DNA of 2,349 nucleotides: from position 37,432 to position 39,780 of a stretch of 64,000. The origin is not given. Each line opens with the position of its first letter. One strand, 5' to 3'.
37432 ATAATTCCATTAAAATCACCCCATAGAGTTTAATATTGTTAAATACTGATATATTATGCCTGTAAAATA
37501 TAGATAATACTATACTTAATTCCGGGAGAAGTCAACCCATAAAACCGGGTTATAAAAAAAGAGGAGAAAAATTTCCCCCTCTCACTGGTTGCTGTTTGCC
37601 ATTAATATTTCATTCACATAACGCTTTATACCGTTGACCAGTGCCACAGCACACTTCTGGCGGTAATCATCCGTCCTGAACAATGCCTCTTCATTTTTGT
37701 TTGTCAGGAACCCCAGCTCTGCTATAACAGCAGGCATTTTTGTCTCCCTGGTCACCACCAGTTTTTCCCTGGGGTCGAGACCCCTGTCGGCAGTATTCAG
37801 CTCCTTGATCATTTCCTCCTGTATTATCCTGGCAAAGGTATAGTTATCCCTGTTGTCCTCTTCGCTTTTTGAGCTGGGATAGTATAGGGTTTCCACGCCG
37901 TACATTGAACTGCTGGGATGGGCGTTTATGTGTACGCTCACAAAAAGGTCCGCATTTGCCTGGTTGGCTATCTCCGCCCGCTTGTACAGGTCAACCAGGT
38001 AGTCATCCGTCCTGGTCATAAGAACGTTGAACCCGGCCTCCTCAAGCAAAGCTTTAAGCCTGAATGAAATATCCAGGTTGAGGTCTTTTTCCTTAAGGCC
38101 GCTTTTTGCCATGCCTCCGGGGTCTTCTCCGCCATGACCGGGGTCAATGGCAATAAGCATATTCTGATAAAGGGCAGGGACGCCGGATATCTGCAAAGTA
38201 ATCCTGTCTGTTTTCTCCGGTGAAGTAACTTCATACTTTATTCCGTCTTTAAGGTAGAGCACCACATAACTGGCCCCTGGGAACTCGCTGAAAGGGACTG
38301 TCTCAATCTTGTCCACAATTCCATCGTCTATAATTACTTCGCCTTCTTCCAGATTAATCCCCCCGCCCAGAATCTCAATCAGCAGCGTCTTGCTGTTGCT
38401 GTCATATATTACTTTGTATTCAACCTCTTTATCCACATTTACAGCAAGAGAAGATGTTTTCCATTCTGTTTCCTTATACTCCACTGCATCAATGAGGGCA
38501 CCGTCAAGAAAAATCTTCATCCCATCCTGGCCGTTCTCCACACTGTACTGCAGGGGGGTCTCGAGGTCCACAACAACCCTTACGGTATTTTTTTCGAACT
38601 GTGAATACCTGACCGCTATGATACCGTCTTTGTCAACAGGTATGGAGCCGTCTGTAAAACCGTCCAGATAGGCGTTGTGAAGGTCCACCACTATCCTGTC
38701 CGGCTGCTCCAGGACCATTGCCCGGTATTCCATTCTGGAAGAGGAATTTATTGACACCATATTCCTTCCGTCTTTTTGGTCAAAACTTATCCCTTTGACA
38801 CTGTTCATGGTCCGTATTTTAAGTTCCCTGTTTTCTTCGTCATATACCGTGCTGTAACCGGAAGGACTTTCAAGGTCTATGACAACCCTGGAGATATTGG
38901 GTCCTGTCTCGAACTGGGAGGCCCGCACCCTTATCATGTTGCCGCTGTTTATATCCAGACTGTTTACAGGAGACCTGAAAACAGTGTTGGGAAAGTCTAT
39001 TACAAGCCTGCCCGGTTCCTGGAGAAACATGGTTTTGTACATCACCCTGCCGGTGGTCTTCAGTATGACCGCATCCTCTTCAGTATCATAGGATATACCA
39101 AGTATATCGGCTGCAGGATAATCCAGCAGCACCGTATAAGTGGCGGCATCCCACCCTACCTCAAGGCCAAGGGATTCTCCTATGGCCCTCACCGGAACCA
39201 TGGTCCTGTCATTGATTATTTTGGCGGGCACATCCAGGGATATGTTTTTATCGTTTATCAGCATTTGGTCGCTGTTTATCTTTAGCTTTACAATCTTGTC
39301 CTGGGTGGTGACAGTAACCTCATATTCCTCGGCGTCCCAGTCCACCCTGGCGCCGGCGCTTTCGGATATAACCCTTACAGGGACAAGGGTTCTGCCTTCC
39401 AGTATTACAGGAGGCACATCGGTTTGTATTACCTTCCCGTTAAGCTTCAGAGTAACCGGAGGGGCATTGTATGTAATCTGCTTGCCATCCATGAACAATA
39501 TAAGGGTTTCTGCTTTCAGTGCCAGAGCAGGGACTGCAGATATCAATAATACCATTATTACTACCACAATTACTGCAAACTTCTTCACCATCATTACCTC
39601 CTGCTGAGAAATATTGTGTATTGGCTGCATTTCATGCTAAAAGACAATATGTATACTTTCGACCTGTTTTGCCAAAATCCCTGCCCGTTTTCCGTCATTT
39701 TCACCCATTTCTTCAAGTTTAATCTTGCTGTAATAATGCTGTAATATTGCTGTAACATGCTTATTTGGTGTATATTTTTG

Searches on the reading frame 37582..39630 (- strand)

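Call 80: search_protein_families(library=ncbifam, proteins=[window:37582-39630:-], max_evalue=1e-10)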
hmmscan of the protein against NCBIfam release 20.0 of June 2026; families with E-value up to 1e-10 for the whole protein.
window:37582-39630:- (682 aa): 5 families
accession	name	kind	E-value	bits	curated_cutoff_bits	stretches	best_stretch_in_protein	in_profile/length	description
TIGR02883.1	spore_cwlD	equivalog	1.8e-46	158.7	221.55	1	492-671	2-189/189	N-acetylmuramoyl-L-alanine amidase CwlD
NF038267.1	amidase_AmiC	exception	1.9e-38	132.2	700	1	490-579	186-276/407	N-acetylmuramoyl-L-alanine amidase AmiC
NF007652.1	PRK10319.1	equivalog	5.7e-29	101.3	400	1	490-578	57-146/291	N-acetylmuramoyl-L-alanine amidase AmiA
NF007751.0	PRK10431.1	equivalog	4.2e-28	98.1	532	1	488-579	189-281/445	N-acetylmuramoyl-L-alanine amidase AmiB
NF038140.1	amidase_Rv3717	exception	9e-19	67.8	335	1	504-673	57-232/233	Rv3717 family N-acetylmuramoyl-L-alanine amidase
